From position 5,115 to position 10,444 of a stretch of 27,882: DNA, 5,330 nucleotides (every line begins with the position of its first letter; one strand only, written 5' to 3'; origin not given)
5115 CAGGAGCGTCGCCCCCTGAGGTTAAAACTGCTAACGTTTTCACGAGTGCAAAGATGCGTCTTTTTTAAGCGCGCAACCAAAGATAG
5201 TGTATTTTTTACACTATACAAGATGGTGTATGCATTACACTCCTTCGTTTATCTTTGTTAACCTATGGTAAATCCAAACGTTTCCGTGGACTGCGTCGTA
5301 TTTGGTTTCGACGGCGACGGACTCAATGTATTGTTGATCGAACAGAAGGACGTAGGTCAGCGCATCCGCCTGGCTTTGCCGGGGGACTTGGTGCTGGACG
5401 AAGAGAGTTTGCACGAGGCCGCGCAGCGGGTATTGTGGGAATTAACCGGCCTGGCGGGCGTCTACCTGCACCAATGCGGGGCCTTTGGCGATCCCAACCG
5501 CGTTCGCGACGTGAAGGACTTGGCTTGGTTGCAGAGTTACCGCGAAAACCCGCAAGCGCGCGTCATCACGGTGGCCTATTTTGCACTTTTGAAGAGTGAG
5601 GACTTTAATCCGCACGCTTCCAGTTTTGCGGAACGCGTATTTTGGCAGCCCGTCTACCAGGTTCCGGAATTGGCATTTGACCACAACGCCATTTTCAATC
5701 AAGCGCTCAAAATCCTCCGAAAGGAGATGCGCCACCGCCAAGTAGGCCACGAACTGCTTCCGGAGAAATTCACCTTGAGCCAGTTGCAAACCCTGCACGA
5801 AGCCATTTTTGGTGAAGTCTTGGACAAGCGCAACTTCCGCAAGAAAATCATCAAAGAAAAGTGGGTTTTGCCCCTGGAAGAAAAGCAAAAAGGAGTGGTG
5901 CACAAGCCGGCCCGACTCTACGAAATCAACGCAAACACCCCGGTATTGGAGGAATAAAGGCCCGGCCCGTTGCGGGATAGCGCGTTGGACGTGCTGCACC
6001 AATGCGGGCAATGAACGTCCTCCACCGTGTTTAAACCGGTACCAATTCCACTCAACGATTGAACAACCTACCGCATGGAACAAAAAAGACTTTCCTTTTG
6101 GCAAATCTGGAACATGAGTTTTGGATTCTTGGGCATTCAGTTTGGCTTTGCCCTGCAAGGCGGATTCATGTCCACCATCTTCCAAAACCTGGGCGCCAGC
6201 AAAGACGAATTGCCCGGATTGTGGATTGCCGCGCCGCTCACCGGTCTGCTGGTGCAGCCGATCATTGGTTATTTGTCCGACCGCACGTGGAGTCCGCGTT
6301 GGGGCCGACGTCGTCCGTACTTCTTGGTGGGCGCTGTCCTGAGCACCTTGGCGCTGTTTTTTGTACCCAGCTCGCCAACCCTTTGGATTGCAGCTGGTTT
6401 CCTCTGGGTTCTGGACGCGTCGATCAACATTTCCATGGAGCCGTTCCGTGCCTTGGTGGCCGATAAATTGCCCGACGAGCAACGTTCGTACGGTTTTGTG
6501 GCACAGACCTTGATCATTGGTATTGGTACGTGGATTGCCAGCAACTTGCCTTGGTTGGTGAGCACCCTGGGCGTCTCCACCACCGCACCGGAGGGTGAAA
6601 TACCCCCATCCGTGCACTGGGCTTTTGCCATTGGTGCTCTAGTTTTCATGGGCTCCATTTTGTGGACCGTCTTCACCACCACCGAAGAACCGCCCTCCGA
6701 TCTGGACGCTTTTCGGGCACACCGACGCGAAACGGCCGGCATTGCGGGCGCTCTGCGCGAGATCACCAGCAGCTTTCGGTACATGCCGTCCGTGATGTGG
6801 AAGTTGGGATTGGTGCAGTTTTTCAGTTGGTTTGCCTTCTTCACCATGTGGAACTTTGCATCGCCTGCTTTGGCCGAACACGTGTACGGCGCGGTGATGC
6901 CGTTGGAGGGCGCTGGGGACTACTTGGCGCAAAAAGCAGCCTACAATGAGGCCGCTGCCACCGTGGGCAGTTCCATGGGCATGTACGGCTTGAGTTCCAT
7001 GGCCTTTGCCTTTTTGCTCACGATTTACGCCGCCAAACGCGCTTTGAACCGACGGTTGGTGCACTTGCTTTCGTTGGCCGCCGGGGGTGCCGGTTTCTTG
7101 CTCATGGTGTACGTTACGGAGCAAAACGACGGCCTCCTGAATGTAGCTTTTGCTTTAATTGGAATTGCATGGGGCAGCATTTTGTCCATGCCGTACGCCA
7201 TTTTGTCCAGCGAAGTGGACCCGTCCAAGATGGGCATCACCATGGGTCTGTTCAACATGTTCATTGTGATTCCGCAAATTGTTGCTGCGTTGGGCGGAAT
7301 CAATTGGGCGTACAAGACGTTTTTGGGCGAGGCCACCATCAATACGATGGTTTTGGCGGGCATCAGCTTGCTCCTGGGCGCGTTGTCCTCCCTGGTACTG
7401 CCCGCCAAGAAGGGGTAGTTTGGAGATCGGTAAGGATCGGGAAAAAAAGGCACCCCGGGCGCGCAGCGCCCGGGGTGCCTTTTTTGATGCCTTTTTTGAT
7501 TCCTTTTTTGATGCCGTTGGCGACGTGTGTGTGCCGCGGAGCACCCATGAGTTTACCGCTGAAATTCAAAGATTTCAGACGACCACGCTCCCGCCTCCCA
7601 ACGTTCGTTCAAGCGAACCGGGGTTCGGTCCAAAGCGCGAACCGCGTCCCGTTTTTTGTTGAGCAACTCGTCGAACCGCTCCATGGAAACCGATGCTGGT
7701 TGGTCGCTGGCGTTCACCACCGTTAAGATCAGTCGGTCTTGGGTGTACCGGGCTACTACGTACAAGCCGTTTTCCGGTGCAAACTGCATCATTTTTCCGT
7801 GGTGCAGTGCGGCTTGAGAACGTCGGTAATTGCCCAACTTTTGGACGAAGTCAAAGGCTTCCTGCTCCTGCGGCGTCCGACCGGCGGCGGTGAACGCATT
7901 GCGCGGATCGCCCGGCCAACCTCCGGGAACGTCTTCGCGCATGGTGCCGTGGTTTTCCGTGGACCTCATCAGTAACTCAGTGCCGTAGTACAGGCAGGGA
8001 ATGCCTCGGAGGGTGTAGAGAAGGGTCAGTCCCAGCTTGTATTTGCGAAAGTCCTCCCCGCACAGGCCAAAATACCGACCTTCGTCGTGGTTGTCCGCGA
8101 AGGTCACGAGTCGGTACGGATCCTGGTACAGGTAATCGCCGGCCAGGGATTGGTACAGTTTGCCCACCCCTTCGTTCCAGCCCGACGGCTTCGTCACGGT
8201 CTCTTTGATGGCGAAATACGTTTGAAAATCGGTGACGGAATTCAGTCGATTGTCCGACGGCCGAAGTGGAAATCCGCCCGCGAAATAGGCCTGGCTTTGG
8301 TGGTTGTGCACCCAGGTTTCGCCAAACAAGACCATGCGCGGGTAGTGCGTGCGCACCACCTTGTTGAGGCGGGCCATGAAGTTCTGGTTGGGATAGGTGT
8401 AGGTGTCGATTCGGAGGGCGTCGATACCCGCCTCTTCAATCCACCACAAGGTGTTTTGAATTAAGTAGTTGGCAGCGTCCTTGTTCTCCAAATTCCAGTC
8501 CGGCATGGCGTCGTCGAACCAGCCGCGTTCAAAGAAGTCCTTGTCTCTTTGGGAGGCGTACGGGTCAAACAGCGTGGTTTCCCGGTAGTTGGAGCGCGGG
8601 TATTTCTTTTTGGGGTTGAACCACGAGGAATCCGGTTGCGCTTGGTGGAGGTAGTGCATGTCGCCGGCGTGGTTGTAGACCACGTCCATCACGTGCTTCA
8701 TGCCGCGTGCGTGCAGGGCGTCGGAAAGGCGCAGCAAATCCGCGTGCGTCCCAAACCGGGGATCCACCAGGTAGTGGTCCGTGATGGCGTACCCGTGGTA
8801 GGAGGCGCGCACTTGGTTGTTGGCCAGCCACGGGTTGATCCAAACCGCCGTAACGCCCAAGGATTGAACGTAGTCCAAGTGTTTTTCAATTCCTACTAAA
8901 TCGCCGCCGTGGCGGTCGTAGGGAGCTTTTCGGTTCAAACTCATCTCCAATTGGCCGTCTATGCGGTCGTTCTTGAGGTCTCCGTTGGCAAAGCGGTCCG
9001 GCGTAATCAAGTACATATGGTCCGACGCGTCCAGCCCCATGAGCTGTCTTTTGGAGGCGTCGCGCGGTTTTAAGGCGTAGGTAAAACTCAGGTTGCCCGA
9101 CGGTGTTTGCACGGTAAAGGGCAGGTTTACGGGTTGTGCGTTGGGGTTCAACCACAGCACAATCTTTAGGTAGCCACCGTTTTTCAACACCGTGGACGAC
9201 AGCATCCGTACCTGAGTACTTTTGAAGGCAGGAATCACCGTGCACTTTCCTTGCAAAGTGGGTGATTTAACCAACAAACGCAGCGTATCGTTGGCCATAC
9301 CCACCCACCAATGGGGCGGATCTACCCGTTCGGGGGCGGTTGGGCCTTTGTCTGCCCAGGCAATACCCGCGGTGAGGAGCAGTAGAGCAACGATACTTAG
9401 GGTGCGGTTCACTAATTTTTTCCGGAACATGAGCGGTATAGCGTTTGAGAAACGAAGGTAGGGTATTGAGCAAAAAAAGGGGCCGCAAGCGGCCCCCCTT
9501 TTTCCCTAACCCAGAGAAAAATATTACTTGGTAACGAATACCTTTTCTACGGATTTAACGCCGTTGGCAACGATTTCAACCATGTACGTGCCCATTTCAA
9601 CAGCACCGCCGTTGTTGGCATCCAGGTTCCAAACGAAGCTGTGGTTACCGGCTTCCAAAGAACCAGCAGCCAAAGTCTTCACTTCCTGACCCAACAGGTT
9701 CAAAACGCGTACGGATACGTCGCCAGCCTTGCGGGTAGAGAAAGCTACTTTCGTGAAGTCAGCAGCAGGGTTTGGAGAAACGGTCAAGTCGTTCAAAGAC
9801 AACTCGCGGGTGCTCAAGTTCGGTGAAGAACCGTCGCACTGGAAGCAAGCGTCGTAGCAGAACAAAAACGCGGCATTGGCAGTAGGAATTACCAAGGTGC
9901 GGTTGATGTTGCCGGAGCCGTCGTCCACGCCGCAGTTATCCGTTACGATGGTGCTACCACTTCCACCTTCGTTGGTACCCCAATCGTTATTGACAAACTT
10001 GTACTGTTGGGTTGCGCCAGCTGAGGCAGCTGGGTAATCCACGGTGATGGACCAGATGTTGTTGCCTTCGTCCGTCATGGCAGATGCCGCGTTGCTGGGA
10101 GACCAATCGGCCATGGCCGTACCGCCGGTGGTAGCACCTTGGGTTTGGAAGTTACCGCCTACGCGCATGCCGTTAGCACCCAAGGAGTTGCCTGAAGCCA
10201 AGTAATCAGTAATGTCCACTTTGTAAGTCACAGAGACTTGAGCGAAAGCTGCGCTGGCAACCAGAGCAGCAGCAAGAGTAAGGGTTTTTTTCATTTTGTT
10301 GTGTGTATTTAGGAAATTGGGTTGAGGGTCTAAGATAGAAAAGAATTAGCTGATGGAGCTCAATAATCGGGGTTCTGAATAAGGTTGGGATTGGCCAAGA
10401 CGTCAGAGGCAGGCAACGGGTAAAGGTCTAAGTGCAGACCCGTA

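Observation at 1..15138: Starch/maltose PUL joined to the core glycolysis operon, apparently under one Nudix-type (NrtR-family) regulator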

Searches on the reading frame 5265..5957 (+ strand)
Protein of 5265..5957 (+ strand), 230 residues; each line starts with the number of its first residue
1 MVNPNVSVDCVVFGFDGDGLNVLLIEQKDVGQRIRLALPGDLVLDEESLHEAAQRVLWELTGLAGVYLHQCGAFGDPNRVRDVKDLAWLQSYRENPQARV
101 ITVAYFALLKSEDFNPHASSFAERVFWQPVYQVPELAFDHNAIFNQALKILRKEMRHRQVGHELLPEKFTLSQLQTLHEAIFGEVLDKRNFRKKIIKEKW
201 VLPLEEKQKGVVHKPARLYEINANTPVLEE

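Call 3: search_protein_families(library=pfam, proteins=[window:5265-5957:+])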
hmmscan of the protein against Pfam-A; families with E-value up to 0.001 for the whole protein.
window:5265-5957:+ (230 aa): 3 families
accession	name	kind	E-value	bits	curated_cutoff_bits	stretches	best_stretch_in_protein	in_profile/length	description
PF21906.2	NrtR_WHD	-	1.1e-23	83.5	27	1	162-220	2-60/61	NrtR DNA-binding winged helix domain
PF00293.34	NUDIX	-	6.4e-08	33.1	21.1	1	5-138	3-125/134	NUDIX domain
PF19368.5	AraR_C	-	2.6e-07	31.2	23.8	1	160-224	4-69/82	AraR C-terminal winged HTH domain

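Call 7: search_protein_families(library=ncbifam, proteins=[window:5265-5957:+])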
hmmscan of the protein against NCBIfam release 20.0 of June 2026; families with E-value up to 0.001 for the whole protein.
window:5265-5957:+ (230 aa): 2 families
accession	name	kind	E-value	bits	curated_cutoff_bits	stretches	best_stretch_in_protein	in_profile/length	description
NF050029.2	TransRepNtr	equivalog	1.5e-31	109.7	400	1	4-223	20-227/245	ADPR responsive transcriptional repressor NtrR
NF003790.0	PRK05379.2-2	equivalog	0.00069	18.8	403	1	7-145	219-348/354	bifunctional nicotinamide mononucleotide adenylyltransferase/ADP-ribose pyrophosphatase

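Call 30: search_solved_structures(query=window:5265-5957:+, show_alignments=2, max_evalue=0.001)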
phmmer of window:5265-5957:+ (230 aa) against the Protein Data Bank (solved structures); distinct sequences matched with E-value up to 0.001: 6.
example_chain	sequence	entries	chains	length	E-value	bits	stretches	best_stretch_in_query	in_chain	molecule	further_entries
5bs6_A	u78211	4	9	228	2e-35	125.7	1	6-223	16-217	transcriptional regulator AraR | transcriptional factor AraR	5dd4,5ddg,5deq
3gz5_A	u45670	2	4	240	3.6e-13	52.9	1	6-224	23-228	MutT/nudix family protein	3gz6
2fml_A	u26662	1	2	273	1.2e-07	34.8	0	3-79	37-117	MutT/nudix family protein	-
7q91_A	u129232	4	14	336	3.3e-07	33.4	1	137-221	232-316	NADQ transcription factor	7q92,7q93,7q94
2yyh_A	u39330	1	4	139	4.2e-06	29.8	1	4-98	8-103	8-OXO-dGTPase domain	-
3gz8_A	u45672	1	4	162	0.00014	24.8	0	6-152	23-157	MutT/nudix family protein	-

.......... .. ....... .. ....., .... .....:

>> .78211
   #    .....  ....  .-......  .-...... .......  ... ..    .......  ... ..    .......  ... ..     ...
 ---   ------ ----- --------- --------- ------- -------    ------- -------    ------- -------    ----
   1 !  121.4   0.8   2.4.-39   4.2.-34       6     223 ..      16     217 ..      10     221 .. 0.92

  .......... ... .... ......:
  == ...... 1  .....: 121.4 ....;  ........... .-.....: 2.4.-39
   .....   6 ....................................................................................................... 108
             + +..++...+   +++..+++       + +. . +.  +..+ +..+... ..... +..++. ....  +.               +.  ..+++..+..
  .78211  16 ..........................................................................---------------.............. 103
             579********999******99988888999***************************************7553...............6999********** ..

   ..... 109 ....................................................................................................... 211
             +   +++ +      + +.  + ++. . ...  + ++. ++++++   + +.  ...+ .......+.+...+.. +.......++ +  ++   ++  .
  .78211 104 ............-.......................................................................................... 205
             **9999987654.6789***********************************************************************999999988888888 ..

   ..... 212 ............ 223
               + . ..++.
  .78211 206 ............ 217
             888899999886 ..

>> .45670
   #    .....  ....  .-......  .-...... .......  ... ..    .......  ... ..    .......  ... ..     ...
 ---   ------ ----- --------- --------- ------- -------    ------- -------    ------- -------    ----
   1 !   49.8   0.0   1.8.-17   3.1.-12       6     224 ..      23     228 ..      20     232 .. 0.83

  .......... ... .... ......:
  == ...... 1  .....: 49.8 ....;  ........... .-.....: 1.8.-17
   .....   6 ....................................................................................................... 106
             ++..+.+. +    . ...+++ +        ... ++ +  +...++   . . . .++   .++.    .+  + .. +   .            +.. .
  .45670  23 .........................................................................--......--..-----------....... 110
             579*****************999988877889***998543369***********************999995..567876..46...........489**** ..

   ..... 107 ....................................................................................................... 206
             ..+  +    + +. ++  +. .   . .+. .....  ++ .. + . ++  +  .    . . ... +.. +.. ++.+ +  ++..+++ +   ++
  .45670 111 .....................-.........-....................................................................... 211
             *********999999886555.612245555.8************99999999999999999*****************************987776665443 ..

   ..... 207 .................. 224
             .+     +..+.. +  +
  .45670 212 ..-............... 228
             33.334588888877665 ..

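Call 74: find_homologous_proteins(query=window:5265-5954:+, max_evalue=1e-10)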
Query window:5265-5954:+ (230 aa): 7998 proteins with E <= 1e-10 among 8000 candidates; the best 120 are listed.
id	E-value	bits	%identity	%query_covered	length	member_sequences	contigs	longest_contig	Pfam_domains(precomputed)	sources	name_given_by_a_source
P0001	1.8e-148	510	98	100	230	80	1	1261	PF21906.3,PF19368.6,PF00293.35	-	-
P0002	1.3e-104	367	74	97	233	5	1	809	PF21906.3,PF19368.6,PF00293.35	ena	-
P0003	2.4e-104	366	72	99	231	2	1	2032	PF21906.3,PF19368.6,PF00293.35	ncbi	-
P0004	1.2e-102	360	71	97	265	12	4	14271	PF21906.3,PF19368.6,PF00293.35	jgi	jgi:8-oxo-dGTP diphosphatase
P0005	8.3e-101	354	71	97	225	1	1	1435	PF21906.3,PF19368.6,PF00293.35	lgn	-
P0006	1.1e-100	354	70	99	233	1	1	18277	PF21906.3,PF19368.6,PF00293.35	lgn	-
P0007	1.7e-100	353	70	97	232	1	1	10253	PF21906.3,PF19368.6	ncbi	-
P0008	1.9e-100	353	71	97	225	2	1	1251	PF21906.3,PF19368.6,PF00293.35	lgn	-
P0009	4.0e-100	352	70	99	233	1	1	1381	PF21906.3,PF19368.6,PF00293.35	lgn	-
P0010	5.4e-100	352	71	97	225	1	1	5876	PF21906.3,PF19368.6,PF00293.35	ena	-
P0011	6.0e-100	352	70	97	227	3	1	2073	PF21906.3,PF19368.6,PF00293.35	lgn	-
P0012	1.5e-99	350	71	96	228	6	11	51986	PF21906.3,PF19368.6,PF00293.35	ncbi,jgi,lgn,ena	jgi:8-oxo-dGTP diphosphatase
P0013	1.9e-99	350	71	96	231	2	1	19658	PF21906.3,PF19368.6,PF00293.35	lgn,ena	-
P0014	3.7e-99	349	71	97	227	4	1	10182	PF21906.3,PF19368.6,PF00293.35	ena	-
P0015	4.1e-99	349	71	95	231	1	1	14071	PF21906.3,PF19368.6,PF00293.35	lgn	-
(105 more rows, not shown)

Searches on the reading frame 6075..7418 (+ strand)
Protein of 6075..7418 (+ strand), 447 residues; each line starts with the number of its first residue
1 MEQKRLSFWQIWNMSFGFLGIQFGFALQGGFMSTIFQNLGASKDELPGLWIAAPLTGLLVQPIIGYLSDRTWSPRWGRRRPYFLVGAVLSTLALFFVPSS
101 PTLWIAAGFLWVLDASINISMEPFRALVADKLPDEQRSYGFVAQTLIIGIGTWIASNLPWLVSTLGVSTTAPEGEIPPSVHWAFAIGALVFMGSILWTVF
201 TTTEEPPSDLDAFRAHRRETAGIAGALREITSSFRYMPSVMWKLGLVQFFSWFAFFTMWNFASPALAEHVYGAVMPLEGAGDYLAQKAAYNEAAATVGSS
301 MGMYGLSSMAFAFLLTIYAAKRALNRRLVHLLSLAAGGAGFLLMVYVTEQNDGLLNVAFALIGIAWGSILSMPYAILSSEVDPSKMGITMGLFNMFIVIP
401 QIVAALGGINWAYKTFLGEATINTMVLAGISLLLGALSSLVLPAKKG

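Call 3: search_protein_families(library=pfam, proteins=[window:6075-7418:+])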
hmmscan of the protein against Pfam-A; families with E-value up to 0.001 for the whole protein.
window:6075-7418:+ (447 aa): 3 families
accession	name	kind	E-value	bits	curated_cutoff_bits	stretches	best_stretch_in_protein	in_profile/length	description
PF07690.21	MFS_1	-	6e-26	91.6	33.4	1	15-404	2-346/347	Major Facilitator Superfamily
PF13347.12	MFS_2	-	1.4e-10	40.8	27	1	55-408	44-374/427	MFS/sugar transport protein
PF12832.13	MFS_1_like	-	0.00045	19.8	25.2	1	31-411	21-362/373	MFS_1 like family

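Call 7: search_protein_families(library=ncbifam, proteins=[window:6075-7418:+])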
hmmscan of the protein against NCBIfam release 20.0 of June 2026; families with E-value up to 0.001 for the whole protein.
window:6075-7418:+ (447 aa): 2 families
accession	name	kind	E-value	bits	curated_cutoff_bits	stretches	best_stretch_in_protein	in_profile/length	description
TIGR01301.1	GPH_sucrose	subfamily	4.7e-28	98.3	511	1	19-444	14-472/476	sucrose/proton symporter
TIGR00792.1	gph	subfamily_domain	5e-05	22.1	231.35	1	42-111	33-101/437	glycoside-pentoside-hexuronide (GPH):cation symporter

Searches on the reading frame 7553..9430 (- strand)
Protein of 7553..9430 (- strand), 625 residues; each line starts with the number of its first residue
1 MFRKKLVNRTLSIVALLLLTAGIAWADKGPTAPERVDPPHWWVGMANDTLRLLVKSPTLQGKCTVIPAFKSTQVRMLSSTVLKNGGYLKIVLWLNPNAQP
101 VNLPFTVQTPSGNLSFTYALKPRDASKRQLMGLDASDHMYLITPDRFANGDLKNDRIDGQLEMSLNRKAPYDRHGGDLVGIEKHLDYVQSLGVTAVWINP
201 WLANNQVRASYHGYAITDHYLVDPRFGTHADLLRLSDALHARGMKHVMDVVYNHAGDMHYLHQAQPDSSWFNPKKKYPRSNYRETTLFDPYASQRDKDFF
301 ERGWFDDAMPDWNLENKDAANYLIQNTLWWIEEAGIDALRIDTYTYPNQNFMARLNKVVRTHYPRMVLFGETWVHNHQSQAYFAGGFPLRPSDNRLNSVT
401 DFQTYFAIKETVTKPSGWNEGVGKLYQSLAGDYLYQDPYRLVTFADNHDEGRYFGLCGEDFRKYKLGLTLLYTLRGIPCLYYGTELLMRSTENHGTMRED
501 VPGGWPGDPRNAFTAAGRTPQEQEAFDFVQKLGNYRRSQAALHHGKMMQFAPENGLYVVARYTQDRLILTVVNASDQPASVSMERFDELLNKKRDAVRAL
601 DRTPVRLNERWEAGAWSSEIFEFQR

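Call 3: search_protein_families(library=pfam, proteins=[window:7553-9430:-])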
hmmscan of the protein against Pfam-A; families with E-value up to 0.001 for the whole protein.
window:7553-9430:- (625 aa): 3 families
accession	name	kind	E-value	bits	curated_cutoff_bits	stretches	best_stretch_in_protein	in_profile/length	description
PF00128.31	Alpha-amylase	-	2.5e-49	169.2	22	1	142-495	2-366/446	Alpha amylase, catalytic domain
PF10438.15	Cyc-maltodext_C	-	6.9e-14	52.1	22.2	1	547-608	1-62/76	Cyclo-malto-dextrinase C-terminal domain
PF09087.17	Cyc-maltodext_N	-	5.1e-13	49.6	25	1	35-123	1-87/88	Cyclomaltodextrinase, N-terminal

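Call 7: search_protein_families(library=ncbifam, proteins=[window:7553-9430:-])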
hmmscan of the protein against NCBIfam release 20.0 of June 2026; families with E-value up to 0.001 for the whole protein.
window:7553-9430:- (625 aa): 37 families (the best 25 are shown)
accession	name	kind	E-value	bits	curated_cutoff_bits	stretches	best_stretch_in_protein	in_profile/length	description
NF008051.0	PRK10785.1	equivalog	5.1e-42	143.9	568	1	166-593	166-575/607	maltodextrin glucosidase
NF041090.1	Cyc-maltodext_AglB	equivalog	1.1e-36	126.7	540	1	171-587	57-417/470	cyclomaltodextrinase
NF007060.0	PRK09505.2-5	equivalog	1e-26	93.2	790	2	120-257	179-324/690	alpha-amylase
TIGR02456.1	treS_nterm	equivalog_domain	1.6e-24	86.3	678.35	1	175-384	24-252/539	maltose alpha-D-glucosyltransferase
NF007051.0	PRK09505.1-1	equivalog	3.6e-24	84.8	864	2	109-259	171-330/686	alpha-amylase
NF051899.1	BetGalacBglAAgro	equivalog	6.7e-24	84.2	900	1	176-347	25-202/537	beta-galactosidase BglA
TIGR02403.1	trehalose_treC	equivalog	4.6e-23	81.7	799.05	1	174-343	22-194/544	alpha,alpha-phosphotrehalase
NF007058.0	PRK09505.2-3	equivalog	2.4e-22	78.9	897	1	109-257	183-339/742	alpha-amylase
NF041321.1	Alpha-amyl_MalA_Halo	equivalog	7.4e-21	74.2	875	1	180-491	283-558/666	alpha-amylase MalA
NF007059.0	PRK09505.2-4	equivalog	4e-20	71.7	865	1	138-257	190-318/683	alpha-amylase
NF008183.0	PRK10933.1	subfamily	6.3e-20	71.4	535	1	176-343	30-201/551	alpha,alpha-phosphotrehalase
NF011083.0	PRK14510.1-2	equivalog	1.6e-18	65.7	1322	1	171-379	215-418/1186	bifunctional glycogen debranching protein GlgX/4-alpha-glucanotransferase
NF007052.0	PRK09505.1-2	equivalog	3.3e-18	65.2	749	1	138-257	190-318/677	alpha-amylase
NF007057.0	PRK09505.2-2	equivalog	3.7e-17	61.7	931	1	138-257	200-328/694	alpha-amylase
NF007055.0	PRK09505.1-6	equivalog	7.3e-17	60.8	1458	1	139-257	190-317/675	alpha-amylase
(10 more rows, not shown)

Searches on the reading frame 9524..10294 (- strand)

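Call 3: search_protein_families(library=pfam, proteins=[window:9524-10294:-])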
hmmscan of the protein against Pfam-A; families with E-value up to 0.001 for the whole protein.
window:9524-10294:- (256 aa): 3 families
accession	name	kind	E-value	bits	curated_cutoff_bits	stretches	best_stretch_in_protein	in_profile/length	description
PF13860.13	FlgD_ig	-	4.9e-10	39.7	27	1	183-244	12-76/79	FlgD Ig-like domain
PF18962.6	Por_Secre_tail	-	2.2e-06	28.3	27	1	173-254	2-75/75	Secretion system C-terminal sorting domain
PF22058.2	X25_BaPul_like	-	2.2e-05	24.9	27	1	60-115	14-66/87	Pullulanase X25 domain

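Call 7: search_protein_families(library=ncbifam, proteins=[window:9524-10294:-])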
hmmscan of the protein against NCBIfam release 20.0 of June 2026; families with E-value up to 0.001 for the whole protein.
window:9524-10294:- (256 aa): 6 families
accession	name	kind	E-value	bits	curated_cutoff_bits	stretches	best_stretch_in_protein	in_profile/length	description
NF005176.1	PRK06655.1-1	equivalog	7.3e-10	39.1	230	1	181-244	88-150/197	flagellar hook assembly protein FlgD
NF033707.1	T9SS_sortase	equivalog_domain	3.1e-07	28.4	420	1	163-244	992-1078/1095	type IX secretion system sortase PorU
TIGR04183.1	Por_Secre_tail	domain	4.9e-07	29.6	23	1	172-253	1-70/72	T9SS type A sorting domain-containing protein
NF038113.1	T9SSA_dep_M36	equivalog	3.4e-05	22.2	885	1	159-254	782-868/869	T9SS-dependent M36 family metallopeptidase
NF009276.0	PRK12633.1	equivalog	8e-05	22.5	383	1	189-246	127-184/234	flagellar basal body rod modification protein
NF052323.1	T9SSA_dep_M6i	equivalog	0.00012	20.2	600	1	174-244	962-1027/1043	T9SS-dependent M6-like inactivated metalloprotease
